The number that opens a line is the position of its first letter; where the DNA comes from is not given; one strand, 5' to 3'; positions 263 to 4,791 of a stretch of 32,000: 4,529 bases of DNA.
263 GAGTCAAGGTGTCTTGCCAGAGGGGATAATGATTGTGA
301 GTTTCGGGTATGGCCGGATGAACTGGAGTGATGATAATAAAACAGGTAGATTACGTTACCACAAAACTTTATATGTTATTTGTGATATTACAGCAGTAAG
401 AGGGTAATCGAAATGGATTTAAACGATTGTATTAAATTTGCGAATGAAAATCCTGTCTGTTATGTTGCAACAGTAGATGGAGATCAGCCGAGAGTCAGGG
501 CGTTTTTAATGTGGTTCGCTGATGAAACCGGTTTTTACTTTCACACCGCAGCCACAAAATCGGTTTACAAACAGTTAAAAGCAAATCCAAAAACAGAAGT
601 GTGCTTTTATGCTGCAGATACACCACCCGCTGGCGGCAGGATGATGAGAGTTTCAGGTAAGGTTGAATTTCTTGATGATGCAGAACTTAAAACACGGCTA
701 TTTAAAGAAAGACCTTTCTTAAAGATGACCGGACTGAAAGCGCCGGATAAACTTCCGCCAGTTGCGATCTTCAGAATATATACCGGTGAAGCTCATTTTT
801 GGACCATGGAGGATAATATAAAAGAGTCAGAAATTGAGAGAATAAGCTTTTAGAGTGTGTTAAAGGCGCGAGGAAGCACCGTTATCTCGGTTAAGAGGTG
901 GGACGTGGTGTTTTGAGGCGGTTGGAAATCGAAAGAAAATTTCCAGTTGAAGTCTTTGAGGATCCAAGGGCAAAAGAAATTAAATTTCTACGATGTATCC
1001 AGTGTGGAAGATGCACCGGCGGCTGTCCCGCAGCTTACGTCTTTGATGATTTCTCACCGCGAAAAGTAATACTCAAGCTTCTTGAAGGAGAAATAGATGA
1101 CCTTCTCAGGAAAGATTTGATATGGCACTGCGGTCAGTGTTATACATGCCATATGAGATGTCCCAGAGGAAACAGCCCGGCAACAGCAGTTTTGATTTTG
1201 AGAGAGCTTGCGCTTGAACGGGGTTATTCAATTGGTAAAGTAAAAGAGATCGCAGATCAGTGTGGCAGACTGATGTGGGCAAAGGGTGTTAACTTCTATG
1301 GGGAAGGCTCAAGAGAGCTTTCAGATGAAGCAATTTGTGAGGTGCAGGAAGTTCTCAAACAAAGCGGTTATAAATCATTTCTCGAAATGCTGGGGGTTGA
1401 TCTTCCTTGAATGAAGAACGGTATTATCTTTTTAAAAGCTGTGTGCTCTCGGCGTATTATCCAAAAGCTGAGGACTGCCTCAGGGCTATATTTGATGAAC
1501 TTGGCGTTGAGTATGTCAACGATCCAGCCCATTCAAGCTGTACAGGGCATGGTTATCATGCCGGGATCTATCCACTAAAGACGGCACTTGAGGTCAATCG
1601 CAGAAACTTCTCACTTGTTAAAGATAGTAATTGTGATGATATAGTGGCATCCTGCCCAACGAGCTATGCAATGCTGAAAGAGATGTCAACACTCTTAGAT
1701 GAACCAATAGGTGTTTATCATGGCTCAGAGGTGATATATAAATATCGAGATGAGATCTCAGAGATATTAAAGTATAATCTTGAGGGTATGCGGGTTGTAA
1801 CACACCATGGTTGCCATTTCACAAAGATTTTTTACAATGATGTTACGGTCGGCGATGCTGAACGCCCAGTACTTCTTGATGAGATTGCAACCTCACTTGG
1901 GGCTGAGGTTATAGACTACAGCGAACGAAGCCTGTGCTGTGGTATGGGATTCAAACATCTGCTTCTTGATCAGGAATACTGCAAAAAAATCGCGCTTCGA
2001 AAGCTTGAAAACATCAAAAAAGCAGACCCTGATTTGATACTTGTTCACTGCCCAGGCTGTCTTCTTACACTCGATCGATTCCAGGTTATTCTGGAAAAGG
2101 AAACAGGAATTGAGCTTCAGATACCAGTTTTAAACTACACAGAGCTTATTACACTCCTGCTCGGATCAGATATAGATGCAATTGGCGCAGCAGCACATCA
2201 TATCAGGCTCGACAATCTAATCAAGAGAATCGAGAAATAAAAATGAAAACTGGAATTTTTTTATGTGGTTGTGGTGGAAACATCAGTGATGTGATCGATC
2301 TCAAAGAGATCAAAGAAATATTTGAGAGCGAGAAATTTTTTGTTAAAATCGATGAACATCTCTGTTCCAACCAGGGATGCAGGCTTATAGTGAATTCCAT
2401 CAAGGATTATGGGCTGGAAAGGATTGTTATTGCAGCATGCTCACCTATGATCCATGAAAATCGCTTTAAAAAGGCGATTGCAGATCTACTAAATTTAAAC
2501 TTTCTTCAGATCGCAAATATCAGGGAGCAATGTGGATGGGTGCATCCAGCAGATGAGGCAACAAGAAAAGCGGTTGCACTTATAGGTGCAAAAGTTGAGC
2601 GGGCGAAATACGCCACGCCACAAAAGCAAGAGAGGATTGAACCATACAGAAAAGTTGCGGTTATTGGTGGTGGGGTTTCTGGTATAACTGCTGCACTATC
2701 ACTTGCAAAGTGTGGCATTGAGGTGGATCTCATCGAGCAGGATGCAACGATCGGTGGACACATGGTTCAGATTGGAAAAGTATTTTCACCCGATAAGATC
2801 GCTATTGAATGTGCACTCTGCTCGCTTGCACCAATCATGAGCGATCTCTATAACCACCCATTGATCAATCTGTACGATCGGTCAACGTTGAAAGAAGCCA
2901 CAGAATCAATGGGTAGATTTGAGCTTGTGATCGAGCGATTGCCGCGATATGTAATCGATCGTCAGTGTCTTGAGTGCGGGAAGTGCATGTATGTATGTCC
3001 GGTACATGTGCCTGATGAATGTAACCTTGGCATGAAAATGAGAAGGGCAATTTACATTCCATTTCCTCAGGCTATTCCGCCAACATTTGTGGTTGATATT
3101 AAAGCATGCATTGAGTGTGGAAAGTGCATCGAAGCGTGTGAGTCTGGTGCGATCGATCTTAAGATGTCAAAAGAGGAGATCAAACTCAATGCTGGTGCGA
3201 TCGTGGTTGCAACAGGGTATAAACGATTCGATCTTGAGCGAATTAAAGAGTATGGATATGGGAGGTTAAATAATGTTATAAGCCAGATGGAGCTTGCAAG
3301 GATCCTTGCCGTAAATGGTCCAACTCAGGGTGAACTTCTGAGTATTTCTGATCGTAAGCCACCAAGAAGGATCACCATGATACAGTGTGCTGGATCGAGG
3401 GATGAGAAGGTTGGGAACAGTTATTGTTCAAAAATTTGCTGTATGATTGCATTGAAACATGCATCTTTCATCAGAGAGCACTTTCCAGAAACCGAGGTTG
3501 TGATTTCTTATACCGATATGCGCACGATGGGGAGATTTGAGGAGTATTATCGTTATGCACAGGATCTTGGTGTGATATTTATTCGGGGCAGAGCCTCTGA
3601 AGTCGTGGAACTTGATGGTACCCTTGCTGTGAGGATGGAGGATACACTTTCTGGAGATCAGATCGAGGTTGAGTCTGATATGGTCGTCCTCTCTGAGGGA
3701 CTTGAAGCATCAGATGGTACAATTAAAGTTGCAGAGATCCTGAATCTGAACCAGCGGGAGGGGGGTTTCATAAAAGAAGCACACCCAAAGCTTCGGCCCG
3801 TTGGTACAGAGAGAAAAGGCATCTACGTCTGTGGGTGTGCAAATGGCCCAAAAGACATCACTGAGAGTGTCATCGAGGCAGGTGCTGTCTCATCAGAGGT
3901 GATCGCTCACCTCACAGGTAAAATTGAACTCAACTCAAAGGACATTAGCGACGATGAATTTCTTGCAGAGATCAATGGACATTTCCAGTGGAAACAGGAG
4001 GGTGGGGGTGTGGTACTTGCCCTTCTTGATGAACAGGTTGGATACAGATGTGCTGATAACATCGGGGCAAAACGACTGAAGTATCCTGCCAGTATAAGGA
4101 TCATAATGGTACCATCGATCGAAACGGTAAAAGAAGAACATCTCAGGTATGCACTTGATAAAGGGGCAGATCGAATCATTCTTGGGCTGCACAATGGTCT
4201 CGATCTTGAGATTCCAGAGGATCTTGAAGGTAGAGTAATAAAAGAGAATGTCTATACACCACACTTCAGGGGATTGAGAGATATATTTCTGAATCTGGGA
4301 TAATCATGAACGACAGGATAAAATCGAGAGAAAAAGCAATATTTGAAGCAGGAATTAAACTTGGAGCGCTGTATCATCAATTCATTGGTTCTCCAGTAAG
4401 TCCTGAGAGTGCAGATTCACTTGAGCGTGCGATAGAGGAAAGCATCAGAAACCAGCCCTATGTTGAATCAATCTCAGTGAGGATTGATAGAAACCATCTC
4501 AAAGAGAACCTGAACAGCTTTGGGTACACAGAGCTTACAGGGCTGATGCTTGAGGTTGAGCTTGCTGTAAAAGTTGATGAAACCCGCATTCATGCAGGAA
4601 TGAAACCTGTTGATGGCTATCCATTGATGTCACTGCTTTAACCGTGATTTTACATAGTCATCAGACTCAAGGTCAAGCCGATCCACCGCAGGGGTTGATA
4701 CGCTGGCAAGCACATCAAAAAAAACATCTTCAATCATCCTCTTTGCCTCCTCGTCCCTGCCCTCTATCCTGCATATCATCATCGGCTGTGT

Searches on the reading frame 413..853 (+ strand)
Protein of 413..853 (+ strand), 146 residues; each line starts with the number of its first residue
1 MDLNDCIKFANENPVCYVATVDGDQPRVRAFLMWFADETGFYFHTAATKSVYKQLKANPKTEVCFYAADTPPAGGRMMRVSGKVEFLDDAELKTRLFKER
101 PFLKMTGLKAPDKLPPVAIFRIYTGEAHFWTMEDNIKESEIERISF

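Call 8: search_protein_families(library=pfam, proteins=[window:413-853:+], max_evalue=0.001)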
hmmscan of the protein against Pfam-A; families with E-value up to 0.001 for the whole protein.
window:413-853:+ (146 aa): 2 families
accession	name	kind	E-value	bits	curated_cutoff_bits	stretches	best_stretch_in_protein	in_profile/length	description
PF01243.27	PNPOx_N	-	3.6e-16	60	28.1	1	9-130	8-119/120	Pyridoxamine 5'-phosphate oxidase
PF12900.13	Pyridox_ox_2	-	1.8e-07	31.7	27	1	4-93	3-96/140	Pyridoxamine 5'-phosphate oxidase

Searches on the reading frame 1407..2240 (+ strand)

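Call 8: search_protein_families(library=pfam, proteins=[window:1407-2240:+], max_evalue=0.001)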
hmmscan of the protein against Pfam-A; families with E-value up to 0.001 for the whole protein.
window:1407-2240:+ (277 aa): 1 family
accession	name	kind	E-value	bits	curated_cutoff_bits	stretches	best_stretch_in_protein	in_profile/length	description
PF02754.22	CCG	-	1.1e-24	86.7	20.6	2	130-223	1-85/85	Cysteine-rich domain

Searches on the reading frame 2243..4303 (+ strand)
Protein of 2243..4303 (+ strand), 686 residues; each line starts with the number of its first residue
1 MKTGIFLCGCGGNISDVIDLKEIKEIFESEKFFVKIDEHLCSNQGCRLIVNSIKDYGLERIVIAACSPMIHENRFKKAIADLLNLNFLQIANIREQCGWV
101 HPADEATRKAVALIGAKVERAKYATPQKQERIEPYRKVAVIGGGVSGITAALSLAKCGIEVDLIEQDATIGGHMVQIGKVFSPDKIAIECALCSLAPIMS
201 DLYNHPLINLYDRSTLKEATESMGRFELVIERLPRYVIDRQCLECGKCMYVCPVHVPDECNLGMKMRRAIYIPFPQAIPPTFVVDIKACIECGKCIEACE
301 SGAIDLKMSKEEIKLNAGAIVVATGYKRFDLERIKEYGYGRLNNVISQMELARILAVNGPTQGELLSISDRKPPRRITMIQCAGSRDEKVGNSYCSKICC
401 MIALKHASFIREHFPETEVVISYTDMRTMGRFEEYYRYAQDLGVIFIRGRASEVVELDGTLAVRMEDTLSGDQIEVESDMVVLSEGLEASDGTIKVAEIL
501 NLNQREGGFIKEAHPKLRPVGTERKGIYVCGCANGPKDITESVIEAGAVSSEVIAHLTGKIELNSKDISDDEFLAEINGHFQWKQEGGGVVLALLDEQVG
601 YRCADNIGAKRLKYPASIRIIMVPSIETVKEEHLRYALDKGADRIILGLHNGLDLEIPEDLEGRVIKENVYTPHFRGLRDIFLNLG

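Call 8: search_protein_families(library=pfam, proteins=[window:2243-4303:+], max_evalue=0.001)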
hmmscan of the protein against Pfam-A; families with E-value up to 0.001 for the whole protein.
window:2243-4303:+ (686 aa): 19 families
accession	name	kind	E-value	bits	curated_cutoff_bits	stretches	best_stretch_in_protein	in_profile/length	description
PF02662.21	FlpD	-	2.3e-11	44.2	22.3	1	591-648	1-59/123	Methyl-viologen-reducing hydrogenase, delta subunit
PF07992.20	Pyr_redox_2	-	7e-11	42.5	26.1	1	136-170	143-177/291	Pyridine nucleotide-disulphide oxidoreductase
PF12838.12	Fer4_7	-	8.9e-09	36.1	27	1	289-311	2-24/52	4Fe-4S dicluster domain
PF01266.30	DAO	-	3.1e-08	34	27.9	1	137-172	1-37/353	FAD dependent oxidoreductase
PF00037.32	Fer4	-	1.8e-07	31.1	21.1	1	283-304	2-23/24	4Fe-4S binding domain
PF13187.11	Fer4_9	-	2.1e-07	31.3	27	1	241-304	1-52/52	4Fe-4S dicluster domain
PF13450.12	NAD_binding_8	-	4.8e-07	30.4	21.9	1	140-174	1-35/68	NAD(P)-binding Rossmann-like domain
PF12831.13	FAD_oxidored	-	5.2e-07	29.7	27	1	138-176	2-40/416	FAD dependent oxidoreductase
PF13183.11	Fer4_8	-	7.5e-06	26.8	27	0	189-256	7-68/68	4Fe-4S dicluster domain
PF13484.11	Fer4_16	-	1.1e-05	26.5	30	0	289-314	2-25/66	4Fe-4S double cluster binding domain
PF01946.23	Thi4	-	2.5e-05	24.1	26.2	1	137-182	19-65/235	Thi4 family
PF01134.28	GIDA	-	5e-05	23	22.1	1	137-170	1-34/391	Glucose inhibited division protein A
PF13237.11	Fer4_10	-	9.2e-05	22.7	25.5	1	239-299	6-52/53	4Fe-4S dicluster domain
PF12837.12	Fer4_6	-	0.00015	22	25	1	282-304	2-24/24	4Fe-4S binding domain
PF00890.30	FAD_binding_2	-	0.00027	20.7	20.4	1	138-174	2-38/414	FAD binding domain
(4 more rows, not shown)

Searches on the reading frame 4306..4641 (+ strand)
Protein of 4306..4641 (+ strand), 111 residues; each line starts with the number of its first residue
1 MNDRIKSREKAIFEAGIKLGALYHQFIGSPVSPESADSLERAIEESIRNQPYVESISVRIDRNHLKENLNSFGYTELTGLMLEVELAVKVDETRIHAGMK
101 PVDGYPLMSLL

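Call 8: search_protein_families(library=pfam, proteins=[window:4306-4641:+], max_evalue=0.001)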
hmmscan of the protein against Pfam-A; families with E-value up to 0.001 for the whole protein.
window:4306-4641:+ (111 aa): 1 family
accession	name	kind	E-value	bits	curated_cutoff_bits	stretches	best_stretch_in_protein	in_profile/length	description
PF04038.17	DHNA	-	1.6e-41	141.6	25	1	7-109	2-106/108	Dihydroneopterin aldolase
